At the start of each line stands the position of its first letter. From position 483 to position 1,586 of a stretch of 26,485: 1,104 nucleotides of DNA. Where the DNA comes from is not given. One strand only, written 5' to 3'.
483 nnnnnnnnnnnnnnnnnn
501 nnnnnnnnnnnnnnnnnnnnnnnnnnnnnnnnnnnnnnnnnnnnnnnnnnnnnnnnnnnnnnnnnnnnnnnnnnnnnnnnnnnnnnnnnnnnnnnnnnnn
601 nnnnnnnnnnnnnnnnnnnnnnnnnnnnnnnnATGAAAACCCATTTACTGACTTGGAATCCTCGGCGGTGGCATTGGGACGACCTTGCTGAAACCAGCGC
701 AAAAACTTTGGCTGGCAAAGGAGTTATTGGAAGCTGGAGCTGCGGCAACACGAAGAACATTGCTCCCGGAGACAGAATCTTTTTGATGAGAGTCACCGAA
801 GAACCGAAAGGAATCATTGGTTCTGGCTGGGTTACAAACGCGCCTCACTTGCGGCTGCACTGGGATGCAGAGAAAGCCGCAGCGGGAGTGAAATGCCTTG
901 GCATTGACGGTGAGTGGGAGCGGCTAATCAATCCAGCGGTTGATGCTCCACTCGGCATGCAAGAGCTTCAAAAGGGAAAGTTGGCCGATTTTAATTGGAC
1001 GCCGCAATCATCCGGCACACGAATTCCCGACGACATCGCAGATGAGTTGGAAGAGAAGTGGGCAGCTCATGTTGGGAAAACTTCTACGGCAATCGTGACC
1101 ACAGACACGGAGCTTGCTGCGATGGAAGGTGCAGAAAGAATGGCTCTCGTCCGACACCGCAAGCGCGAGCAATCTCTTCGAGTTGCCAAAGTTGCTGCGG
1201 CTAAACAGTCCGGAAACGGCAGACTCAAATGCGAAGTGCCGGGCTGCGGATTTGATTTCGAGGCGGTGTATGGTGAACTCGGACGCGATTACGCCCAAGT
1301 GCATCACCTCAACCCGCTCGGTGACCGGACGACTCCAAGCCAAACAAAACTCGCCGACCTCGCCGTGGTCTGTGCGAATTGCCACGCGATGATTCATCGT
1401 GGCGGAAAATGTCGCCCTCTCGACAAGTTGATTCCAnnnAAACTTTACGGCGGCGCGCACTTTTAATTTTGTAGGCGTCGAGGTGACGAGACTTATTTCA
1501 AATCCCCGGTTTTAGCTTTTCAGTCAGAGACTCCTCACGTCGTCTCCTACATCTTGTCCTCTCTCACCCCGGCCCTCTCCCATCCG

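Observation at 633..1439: EVE/PUA-like::HNH fusion inserted between dxr and waaA, a candidate modification-dependent restriction (defence) enzyme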

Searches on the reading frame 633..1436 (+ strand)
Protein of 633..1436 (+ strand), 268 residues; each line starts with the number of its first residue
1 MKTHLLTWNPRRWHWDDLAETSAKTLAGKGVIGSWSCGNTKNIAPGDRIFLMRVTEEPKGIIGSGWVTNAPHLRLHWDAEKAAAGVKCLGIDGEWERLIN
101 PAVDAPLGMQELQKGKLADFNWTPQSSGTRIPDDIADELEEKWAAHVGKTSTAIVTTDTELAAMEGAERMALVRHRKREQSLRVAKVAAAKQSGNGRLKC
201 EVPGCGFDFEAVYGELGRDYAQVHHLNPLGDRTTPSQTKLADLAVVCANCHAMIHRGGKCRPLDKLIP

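Call 5: search_protein_families(library=pfam, proteins=[window:633-1436:+], max_evalue=1)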
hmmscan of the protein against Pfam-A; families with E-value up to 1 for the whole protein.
window:633-1436:+ (268 aa): 2 families
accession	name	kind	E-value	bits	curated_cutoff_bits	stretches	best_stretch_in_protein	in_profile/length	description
PF01844.29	HNH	-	0.00074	20.1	21.4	1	204-256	3-46/47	HNH endonuclease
PF01878.24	EVE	-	0.1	13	23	1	5-72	4-69/145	EVE domain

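Call 6: search_protein_families(library=padloc, proteins=[window:633-1436:+], max_evalue=1)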
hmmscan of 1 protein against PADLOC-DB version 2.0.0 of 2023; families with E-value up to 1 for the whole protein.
window:633-1436:+ (268 aa): 3 families
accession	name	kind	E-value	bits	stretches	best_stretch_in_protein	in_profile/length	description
PDLC03656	mREase_IV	-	0.036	11.8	1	204-259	209-260/277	Type IV methyl-directed restriction enzyme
PDLC00406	SduA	-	0.066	11.2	1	172-257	10-96/326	DUF4263 domain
PDLC00643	ZorE2|ZorE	-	0.072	10.4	1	215-253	227-260/282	HNH endonuclease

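Call 7: search_protein_families(library=ncbifam, proteins=[window:633-1436:+], max_evalue=1)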
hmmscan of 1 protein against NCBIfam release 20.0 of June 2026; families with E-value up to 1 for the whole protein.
window:633-1436:+ (268 aa): 0 families

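Call 8: find_homologous_proteins(query=window:633-1436:+)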
Query window:633-1436:+ (268 aa): 1375 proteins with E <= 0.001 among 2318 candidates; the best 120 are listed.
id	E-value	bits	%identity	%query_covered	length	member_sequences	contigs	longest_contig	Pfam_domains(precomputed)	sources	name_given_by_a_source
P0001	5.2e-166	569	91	100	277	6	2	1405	-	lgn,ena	-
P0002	2.4e-158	544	86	100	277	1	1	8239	-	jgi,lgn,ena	-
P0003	1.0e-157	542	87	100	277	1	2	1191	-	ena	-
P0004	1.5e-157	541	85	100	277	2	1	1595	-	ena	-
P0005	4.1e-155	533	87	100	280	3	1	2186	-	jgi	jgi:5-methylcytosine-specific restriction enzyme A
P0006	1.8e-153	528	83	100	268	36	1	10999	-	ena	-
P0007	4.4e-153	527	85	100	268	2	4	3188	-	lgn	-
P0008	1.4e-150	518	81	100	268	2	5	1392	-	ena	-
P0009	1.5e-150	518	82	100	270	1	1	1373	PF01844.30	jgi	jgi:5-methylcytosine-specific restriction protein A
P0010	2.2e-150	518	81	100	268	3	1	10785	PF01844.30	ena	-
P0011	9.2e-150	516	83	100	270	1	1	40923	-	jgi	-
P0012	1.9e-149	515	83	100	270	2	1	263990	PF01844.30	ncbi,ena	-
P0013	2.3e-148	511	80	100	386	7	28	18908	-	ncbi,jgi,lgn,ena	jgi:5-methylcytosine-specific restriction protein A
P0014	4.4e-146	504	79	100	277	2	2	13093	PF01844.30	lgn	-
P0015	4.6e-145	500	81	100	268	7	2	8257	-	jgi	jgi:5-methylcytosine-specific restriction protein A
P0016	8.3e-144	496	79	100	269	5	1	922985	-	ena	-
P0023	1.5e-119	417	82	81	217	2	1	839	PF01844.30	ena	-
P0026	5.3e-117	408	81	81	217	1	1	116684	PF01844.30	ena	-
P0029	2.6e-115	403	67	100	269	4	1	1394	PF01844.30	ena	-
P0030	6.7e-115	401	67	100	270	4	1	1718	PF01844.30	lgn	-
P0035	5.3e-110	385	63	100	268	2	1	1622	PF01844.30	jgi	jgi:5-methylcytosine-specific restriction protein A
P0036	2.7e-109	383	75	56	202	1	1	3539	PF01844.30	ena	-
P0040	3.9e-108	379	61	100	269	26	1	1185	PF01844.30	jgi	jgi:HNH endonuclease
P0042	4.2e-107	376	61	100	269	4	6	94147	PF01844.30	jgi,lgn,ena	jgi:5-methylcytosine-specific restriction protein A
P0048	1.1e-103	365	59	100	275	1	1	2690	PF01844.30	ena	-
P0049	1.4e-103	364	59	100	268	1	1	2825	PF01844.30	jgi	jgi:5-methylcytosine-specific restriction enzyme A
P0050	1.8e-103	364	58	100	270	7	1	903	PF01844.30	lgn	-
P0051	3.1e-103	363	59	100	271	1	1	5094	PF01844.30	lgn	-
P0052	3.6e-103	363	58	100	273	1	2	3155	PF01844.30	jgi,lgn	jgi:5-methylcytosine-specific restriction protein A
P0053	4.8e-103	363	58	100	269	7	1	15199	PF01844.30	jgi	jgi:5-methylcytosine-specific restriction protein A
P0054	5.5e-103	362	58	100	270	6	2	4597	PF01844.30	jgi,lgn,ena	jgi:5-methylcytosine-specific restriction protein A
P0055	6.0e-103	362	58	100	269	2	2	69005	PF01844.30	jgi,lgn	jgi:5-methylcytosine-specific restriction protein A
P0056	8.2e-103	362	58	100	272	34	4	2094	PF01844.30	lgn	-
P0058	1.2e-102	361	59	100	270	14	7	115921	PF01844.30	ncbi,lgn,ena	-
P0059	2.3e-102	360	82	71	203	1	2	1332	PF01844.30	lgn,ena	-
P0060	2.4e-102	360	58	100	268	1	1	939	PF01844.30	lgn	-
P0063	9.8e-102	358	58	100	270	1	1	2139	PF01844.30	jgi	jgi:5-methylcytosine-specific restriction protein A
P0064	1.7e-101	357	59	100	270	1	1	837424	PF01844.30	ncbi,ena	-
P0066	4.1e-101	356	57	100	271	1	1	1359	PF01844.30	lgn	-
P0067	3.0e-100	353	73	79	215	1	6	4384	PF01844.30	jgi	jgi:predicted HNH restriction endonuclease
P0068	1.1e-99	351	57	100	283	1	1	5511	PF01844.30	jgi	jgi:HNH endonuclease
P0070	8.2e-99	349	59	100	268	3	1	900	PF01844.30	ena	-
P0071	3.0e-97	344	57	100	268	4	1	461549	PF01844.30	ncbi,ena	-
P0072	3.7e-97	343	55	100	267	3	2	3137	PF01844.30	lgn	-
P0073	2.0e-96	341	58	96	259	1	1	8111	PF01844.30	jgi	jgi:5-methylcytosine-specific restriction protein A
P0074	7.7e-96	339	54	100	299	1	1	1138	PF01844.30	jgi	-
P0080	5.4e-92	326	56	100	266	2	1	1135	PF01844.30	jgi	jgi:5-methylcytosine-specific restriction protein A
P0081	1.3e-91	325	54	100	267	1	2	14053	PF01844.30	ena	-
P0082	3.1e-91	324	56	93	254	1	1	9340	PF01844.30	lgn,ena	-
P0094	1.5e-85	305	55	99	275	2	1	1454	PF01844.30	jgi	jgi:5-methylcytosine-specific restriction enzyme A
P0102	7.1e-84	300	53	100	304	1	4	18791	PF01844.30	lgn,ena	-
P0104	1.3e-83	299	83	60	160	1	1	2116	PF01844.30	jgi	jgi:predicted HNH restriction endonuclease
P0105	1.6e-83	298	52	99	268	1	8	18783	PF01844.30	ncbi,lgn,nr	ncbi:MAG: HNH endonuclease [Polyangiaceae bacterium]|nr:HNH endonuclease [Polyangiaceae bacterium] M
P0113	9.9e-82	293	52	99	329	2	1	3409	PF01844.30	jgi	jgi:5-methylcytosine-specific restriction protein A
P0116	3.2e-81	291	51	100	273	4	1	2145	PF01844.30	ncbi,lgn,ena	-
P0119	2.1e-80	288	51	100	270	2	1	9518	PF01878.25,PF01844.30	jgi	jgi:5-methylcytosine-specific restriction protein A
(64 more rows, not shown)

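Call 9: search_solved_structures(query=window:633-1436:+, max_evalue=10, show_alignments=3)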
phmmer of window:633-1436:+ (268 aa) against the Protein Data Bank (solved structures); distinct sequences matched with E-value up to 10: 2.
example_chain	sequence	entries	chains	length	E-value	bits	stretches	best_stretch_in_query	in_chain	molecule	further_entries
6ghc_A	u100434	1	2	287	0.37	13.5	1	204-263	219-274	5-methylcytosine-specific restriction enzyme A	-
5mrc_GG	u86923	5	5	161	1.4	11.5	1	105-157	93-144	uS7m | Small ribosomal subunit protein uS7m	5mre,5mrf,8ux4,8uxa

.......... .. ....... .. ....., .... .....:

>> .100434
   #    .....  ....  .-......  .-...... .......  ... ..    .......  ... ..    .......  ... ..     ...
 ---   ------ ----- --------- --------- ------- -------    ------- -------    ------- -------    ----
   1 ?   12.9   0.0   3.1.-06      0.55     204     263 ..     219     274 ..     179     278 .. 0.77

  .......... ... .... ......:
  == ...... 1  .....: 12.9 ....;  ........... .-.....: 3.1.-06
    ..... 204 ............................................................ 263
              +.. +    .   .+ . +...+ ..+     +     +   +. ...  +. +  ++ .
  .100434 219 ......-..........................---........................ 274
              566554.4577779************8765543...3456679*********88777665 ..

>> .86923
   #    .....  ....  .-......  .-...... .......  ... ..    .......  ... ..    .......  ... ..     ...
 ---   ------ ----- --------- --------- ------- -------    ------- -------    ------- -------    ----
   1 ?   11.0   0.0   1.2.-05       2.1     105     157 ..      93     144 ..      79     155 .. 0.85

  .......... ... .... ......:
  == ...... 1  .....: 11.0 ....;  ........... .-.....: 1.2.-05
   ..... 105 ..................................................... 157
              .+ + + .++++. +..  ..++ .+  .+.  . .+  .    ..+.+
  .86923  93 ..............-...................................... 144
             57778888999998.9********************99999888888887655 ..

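Call 12: search_solved_structures(query=A1, max_evalue=10, show_alignments=4)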
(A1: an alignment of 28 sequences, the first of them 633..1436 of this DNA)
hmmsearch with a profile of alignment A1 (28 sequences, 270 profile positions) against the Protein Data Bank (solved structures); distinct sequences matched with E-value up to 10: 2.
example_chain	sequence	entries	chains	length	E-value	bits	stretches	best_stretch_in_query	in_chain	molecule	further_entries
6ghc_A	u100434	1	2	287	0.01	18.6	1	182-266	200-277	5-methylcytosine-specific restriction enzyme A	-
3o5s_A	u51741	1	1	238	0.36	13.5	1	6-95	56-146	Beta-glucanase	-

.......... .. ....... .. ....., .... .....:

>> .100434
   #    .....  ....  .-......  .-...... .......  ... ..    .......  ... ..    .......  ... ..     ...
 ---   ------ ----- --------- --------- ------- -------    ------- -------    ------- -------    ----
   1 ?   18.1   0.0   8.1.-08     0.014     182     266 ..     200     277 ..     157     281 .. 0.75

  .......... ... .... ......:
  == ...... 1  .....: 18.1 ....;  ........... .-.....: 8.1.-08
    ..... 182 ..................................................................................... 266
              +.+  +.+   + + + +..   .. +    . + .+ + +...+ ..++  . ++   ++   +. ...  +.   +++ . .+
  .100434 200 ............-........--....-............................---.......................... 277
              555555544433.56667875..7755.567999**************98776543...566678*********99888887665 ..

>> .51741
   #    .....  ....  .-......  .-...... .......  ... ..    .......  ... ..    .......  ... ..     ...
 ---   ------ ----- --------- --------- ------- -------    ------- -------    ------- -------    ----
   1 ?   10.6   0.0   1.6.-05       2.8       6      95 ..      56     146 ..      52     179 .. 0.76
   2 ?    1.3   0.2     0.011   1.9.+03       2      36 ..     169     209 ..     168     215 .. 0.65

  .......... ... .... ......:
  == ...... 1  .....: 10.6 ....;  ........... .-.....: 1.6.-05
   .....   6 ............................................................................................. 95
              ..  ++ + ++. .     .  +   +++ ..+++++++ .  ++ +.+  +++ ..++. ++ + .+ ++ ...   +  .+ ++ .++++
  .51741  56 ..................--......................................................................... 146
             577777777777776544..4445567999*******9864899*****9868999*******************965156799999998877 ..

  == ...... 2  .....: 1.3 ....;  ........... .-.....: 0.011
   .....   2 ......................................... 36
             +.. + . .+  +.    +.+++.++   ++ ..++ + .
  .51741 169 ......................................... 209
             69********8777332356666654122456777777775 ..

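Call 13: search_protein_families(library=pfam, alignment_id=A1, max_evalue=0.1)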
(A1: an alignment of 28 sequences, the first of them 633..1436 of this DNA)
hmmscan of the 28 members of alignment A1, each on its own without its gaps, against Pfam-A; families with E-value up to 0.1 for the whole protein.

A. member 1, window:633-1436:+ (268 aa): 1 family
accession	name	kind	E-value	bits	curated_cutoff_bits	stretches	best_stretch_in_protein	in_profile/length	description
PF01844.29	HNH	-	0.00074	20.1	21.4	1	204-256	3-46/47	HNH endonuclease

B. families by the number of members that match (of 28 scanned): 3 families
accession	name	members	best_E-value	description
PF01844.29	HNH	27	1.9e-07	HNH endonuclease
PF01878.24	EVE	13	1.4e-05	EVE domain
PF11228.13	DUF3027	1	0.037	Protein of unknown function (DUF3027)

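Call 15: find_encoding_contigs(protein=window:633-1436:+, flank=10000, max_places=6)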
Protein window:633-1436:+ (268 aa): 2 contigs read that carry it; 2 places shown.
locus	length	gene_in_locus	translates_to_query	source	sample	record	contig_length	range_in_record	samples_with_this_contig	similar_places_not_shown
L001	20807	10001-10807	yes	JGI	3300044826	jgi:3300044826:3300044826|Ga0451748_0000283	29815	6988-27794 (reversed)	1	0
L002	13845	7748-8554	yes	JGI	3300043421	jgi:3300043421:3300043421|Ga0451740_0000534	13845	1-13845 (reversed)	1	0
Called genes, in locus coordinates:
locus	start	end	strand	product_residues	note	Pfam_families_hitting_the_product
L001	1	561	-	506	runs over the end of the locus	PF00884:Sulfatase, PF01663:Phosphodiest, PF16347:SGSH_C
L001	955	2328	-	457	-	PF07745:Glyco_hydro_53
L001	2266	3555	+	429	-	PF12708:Pect-lyase_RHGA_epim, PF00295:Glyco_hydro_28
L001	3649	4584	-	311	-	PF03235:GmrSD_N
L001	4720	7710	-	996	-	PF02347:GDC-P, PF01212:Beta_elim_lyase (weak), PF21478:GcvP2_C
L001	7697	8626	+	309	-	PF01148:CTP_transf_1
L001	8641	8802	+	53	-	-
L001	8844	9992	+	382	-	PF02670:DXP_reductoisom, PF08436:DXP_redisom_C, PF13288:DXPR_C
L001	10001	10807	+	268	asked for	-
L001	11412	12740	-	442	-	PF04413:Glycos_transf_N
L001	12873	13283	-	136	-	-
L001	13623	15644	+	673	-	PF01738:DLH (weak), PF22244:GCE_fung (faint)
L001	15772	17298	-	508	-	PF00370:FGGY_N, PF02782:FGGY_C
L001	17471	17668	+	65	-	PF01165:Ribosomal_S21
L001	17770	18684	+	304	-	PF01261:AP_endonuc_2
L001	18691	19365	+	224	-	PF00005:ABC_tran, PF13481:AAA_25 (faint), PF13304:AAA_21 (faint)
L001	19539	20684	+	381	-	PF12704:MacB_PCD, PF02687:FtsX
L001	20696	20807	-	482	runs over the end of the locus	PF13600:DUF4140 (faint), PF13598:DUF4139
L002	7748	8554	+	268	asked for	-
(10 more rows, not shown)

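Call 16: find_encoding_contigs(protein=P0012, flank=8000, max_places=4)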
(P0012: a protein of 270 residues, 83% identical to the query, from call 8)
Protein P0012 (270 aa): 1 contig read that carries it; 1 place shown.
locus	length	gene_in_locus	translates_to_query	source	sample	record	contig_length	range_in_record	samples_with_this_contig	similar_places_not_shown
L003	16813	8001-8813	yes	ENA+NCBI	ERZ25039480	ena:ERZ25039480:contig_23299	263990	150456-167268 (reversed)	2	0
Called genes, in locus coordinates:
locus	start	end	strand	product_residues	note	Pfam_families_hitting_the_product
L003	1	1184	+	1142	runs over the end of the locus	PF05170:AsmA, PF05359:DUF748, PF05170:AsmA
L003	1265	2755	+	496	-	PF00501:AMP-binding, PF13193:AMP-binding_C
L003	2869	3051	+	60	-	PF18930:DUF5679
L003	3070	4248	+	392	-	PF00334:NDK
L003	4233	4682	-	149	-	PF00293:NUDIX, PF14815:NUDIX_4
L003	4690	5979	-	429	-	PF02558:ApbA (weak), PF03446:NAD_binding_2 (faint), PF03721:UDPG_MGDP_dh_N, PF03807:F420_oxidored (faint), PF00984:UDPG_MGDP_dh, PF03720:UDPG_MGDP_dh_C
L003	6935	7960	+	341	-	PF01408:GFO_IDH_MocA, PF22725:GFO_IDH_MocA_C3, PF02894:GFO_IDH_MocA_C (faint)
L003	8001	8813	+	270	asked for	PF01844:HNH (weak)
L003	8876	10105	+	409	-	PF02684:LpxB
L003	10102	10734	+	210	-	PF11969:DcpS_C, PF01230:HIT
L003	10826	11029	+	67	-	-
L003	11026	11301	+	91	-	-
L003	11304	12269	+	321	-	PF01695:IstB_IS21 (weak), PF02562:PhoH, PF13604:AAA_30, PF13245:AAA_19 (weak)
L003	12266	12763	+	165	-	PF02130:YbeY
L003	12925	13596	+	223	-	PF04367:DUF502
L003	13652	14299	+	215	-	PF11967:RecO_N, PF02565:RecO_C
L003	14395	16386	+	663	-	PF00672:HAMP, PF01590:GAF, PF13185:GAF_2, PF13492:GAF_3 (weak), PF00512:HisKA (weak), PF02518:HATPase_c, PF00072:Response_reg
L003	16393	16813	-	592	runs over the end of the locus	PF00587:tRNA-synt_2b, PF04073:tRNA_edit, PF03129:HGTP_anticodon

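Call 18: find_encoding_contigs(protein=P0016, flank=8000, max_places=3)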
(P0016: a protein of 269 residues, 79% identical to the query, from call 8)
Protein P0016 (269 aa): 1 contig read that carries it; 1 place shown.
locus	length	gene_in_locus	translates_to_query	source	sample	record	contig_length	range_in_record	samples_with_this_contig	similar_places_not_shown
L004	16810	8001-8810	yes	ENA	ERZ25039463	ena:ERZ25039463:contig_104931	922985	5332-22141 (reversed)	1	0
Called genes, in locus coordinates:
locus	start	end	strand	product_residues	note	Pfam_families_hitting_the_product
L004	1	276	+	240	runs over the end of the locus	PF00072:Response_reg, PF00486:Trans_reg_C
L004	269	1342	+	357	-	PF00672:HAMP, PF00512:HisKA, PF02518:HATPase_c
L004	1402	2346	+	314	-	PF00756:Esterase (weak), PF10503:Esterase_PHB (weak), PF00561:Abhydrolase_1, PF00326:Peptidase_S9 (weak)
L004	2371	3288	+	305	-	PF10137:CAP12-PCTIR_TIR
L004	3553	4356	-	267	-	PF01872:RibD_C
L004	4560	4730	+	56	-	-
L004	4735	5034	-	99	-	PF18029:Glyoxalase_6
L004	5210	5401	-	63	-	-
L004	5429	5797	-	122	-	-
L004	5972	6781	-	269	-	PF09976:TPR_21, PF13174:TPR_6 (faint), PF13432:TPR_16 (weak)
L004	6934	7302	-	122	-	-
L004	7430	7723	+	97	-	PF22725:GFO_IDH_MocA_C3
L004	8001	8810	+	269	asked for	-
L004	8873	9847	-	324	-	PF00487:FA_desaturase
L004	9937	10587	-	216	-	PF00076:RRM_1, PF01176:eIF-1a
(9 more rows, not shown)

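Call 19: find_encoding_contigs(protein=P0011, flank=8000, max_places=3)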
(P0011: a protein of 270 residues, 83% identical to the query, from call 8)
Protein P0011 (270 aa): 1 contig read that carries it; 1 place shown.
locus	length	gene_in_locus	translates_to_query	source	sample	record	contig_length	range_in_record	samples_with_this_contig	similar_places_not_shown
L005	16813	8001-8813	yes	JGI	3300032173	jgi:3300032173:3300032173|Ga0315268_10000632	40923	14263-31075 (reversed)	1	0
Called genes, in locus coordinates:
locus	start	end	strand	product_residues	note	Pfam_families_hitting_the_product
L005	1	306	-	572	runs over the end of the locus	PF02463:SMC_N, PF13476:AAA_23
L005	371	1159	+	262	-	PF23023:Anti-Pycsar_Apyc1, PF00753:Lactamase_B, PF12706:Lactamase_B_2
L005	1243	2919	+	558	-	PF13428:TPR_14 (faint), PF07719:TPR_2 (faint), PF13414:TPR_11 (faint)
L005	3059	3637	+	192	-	PF00702:Hydrolase, PF12710:HAD (weak)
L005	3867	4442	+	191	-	-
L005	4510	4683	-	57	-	PF07479:NAD_Gly3P_dh_C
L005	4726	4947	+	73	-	PF15919:HicB_lk_antitox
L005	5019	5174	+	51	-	PF07927:HicA_toxin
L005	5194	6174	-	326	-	PF01210:NAD_Gly3P_dh_N, PF03807:F420_oxidored (weak), PF07479:NAD_Gly3P_dh_C, PF20618:GPD_NAD_C_bact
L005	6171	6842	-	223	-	PF02660:G3P_acyltransf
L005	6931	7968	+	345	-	PF01408:GFO_IDH_MocA, PF22725:GFO_IDH_MocA_C3, PF02894:GFO_IDH_MocA_C (weak)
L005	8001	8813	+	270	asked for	-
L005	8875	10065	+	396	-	PF02684:LpxB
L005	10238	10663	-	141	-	PF02591:Zn_ribbon_9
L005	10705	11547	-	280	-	PF01058:Oxidored_q6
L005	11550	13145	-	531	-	PF00329:Complex1_30kDa, PF00346:Complex1_49kDa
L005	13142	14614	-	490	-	PF00361:Proton_antipo_M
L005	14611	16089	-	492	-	PF00361:Proton_antipo_M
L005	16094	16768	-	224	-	PF00420:Oxidored_q2 (weak)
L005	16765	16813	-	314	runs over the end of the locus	PF00146:NADHdh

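Call 20: predict_structure(alignment_id=A1)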
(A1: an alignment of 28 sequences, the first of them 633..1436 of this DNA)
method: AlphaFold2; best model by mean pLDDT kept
length: 268 residues; sequences in the alignment: 28
mean_pLDDT: 84.9   pTM: 0.66
mean pLDDT of the five models: 84.9, 84.9, 83.9, 81.8, 79.7
residues with pLDDT >= 90: 120; 70-90: 113; 50-70: 35; < 50: 0
segments of 3 or more residues with pLDDT < 50: none
pLDDT, mean of each block of 10 residues (from residue 1): 93 89 81 88 92 94 94 90 93 92 92 93 90 93 83 54 63 74 88 89 91 81 81 65 91 83 80
secondary structure, 60 per line:
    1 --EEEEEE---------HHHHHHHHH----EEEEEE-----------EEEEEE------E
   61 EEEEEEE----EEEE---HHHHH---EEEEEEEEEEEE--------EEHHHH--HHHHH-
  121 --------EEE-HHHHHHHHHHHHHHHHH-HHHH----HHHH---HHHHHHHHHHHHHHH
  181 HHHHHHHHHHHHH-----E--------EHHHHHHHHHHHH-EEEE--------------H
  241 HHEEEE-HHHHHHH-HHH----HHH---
elements in order: E3-8 H18-26 E31-36 E48-53 E60-67 E72-75 H79-83 E87-98 H109-112 H115-119 E129-131 H133-149 H151-154 H159-162 H166-193 H209-220 E222-225 E243-246 H248-254
